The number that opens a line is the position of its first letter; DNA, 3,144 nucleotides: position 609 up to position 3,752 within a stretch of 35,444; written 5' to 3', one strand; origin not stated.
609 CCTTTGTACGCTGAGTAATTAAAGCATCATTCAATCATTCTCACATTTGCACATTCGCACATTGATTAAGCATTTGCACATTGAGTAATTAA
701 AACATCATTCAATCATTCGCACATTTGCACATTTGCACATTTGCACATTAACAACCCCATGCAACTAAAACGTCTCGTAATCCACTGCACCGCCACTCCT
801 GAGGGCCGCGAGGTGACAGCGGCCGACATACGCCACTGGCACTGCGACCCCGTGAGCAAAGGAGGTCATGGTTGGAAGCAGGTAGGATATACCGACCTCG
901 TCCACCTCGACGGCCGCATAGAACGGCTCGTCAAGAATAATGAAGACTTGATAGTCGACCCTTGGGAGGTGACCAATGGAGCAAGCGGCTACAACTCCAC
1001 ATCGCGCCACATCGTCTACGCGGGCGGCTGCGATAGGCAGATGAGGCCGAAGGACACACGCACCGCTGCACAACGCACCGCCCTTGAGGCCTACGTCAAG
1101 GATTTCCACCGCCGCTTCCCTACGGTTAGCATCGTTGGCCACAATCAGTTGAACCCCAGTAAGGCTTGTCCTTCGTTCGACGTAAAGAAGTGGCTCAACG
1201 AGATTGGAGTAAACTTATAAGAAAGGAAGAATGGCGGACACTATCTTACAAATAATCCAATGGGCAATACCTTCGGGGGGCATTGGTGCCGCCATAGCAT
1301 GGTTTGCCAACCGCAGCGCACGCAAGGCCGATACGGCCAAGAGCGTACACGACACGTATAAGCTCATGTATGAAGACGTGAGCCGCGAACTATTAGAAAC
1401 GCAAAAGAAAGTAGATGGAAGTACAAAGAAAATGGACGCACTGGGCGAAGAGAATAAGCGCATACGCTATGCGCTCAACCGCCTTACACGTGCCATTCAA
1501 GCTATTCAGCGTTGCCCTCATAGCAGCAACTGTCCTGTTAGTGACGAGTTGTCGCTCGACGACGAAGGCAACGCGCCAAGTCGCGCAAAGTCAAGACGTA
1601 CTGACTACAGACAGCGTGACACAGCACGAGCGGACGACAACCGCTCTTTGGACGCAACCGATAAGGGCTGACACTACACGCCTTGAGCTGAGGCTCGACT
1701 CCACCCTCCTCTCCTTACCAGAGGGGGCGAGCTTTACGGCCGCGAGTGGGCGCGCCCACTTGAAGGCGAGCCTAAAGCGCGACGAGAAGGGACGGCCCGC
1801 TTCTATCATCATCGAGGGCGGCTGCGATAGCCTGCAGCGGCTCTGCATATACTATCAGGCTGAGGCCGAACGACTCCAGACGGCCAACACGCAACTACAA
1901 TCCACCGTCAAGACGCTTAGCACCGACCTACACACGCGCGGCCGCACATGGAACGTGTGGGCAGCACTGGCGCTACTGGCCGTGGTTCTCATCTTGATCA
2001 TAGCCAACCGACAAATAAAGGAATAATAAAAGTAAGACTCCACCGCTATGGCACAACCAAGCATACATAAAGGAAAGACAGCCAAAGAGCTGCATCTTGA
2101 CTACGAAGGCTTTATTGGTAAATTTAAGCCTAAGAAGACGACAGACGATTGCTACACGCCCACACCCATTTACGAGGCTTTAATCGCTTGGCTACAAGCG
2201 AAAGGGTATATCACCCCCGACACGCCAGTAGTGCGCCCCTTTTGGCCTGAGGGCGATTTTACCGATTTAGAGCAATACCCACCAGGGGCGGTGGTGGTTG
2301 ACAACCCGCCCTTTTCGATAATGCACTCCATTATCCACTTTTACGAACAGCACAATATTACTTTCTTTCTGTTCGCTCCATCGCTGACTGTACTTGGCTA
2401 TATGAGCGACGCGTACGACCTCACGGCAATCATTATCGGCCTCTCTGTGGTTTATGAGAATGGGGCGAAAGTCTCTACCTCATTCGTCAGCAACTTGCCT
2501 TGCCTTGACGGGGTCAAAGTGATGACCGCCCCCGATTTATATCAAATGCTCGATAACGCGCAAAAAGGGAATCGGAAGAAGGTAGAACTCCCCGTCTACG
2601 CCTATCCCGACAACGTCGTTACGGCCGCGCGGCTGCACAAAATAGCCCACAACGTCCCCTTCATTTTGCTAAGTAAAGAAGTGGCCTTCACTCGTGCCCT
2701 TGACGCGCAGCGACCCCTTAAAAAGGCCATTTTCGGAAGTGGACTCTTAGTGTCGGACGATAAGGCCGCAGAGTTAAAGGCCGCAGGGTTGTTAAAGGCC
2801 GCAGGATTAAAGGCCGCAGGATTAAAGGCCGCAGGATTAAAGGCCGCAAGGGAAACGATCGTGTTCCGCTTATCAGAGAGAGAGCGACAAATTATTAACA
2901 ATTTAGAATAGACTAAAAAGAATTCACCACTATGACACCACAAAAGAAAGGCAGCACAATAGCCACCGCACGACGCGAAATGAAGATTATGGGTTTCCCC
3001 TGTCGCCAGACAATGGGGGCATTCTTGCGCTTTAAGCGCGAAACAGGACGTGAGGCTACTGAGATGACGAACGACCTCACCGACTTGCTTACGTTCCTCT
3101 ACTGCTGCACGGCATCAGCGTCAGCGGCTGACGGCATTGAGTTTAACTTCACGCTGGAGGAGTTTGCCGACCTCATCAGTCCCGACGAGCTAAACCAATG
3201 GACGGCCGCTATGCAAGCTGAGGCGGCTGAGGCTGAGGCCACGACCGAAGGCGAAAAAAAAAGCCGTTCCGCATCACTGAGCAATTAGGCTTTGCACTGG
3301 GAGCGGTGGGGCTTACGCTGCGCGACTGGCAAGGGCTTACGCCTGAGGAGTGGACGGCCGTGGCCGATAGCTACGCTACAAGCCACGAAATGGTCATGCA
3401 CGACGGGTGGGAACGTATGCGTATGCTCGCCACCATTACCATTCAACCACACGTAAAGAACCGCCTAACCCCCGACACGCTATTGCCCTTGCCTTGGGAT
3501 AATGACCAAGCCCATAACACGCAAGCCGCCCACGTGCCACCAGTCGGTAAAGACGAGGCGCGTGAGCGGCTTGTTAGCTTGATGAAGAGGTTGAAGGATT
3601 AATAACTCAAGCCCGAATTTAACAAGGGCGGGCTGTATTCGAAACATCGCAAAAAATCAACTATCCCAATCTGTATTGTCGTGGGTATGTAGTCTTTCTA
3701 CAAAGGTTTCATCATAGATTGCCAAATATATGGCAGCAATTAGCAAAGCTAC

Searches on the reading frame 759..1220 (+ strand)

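Call 52: search_protein_families(library=phrogs, proteins=[window:759-1220:+], max_evalue=0.001)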
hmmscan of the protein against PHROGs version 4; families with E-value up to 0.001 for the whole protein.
window:759-1220:+ (153 aa): 3 families
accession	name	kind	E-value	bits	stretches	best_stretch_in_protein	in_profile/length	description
phrog_822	-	lysis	2.2e-51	175.7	1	2-151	23-158/215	amidase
phrog_1493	-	lysis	2.3e-12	47.8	1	2-148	33-169/394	endolysin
phrog_21433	-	lysis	4.2e-07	31.1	1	3-129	7-124/174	endolysin; inhibits RNA polymerase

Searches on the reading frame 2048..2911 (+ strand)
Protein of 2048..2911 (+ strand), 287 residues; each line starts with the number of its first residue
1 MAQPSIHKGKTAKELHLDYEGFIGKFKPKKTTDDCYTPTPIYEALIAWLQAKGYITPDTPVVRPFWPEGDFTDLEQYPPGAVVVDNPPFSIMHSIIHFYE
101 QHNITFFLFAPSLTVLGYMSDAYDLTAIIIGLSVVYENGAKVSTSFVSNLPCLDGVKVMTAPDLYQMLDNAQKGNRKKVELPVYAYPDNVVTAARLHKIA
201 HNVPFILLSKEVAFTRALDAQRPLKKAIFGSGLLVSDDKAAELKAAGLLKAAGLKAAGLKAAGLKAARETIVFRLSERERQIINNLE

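Call 8: search_protein_families(library=phrogs, proteins=[window:2048-2911:+], max_evalue=0.001)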
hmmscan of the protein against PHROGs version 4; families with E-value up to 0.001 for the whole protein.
window:2048-2911:+ (287 aa): 1 family
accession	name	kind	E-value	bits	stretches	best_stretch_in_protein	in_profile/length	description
phrog_21498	-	unknown function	1.6e-76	258.4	1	13-286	17-268/270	-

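Call 9: search_protein_families(library=pfam, proteins=[window:2048-2911:+], max_evalue=0.001)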
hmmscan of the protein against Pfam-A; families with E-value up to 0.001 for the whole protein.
window:2048-2911:+ (287 aa): 0 families

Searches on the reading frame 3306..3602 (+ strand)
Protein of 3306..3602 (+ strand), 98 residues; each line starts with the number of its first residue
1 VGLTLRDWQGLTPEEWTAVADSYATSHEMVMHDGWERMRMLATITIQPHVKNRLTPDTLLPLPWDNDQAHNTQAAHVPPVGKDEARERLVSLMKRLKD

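Call 52: search_protein_families(library=phrogs, proteins=[window:3306-3602:+], max_evalue=0.001)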
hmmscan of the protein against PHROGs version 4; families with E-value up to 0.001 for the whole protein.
window:3306-3602:+ (98 aa): 1 family
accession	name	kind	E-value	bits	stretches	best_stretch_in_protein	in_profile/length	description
phrog_16333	-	unknown function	2.7e-08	35.1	1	1-69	6-72/92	-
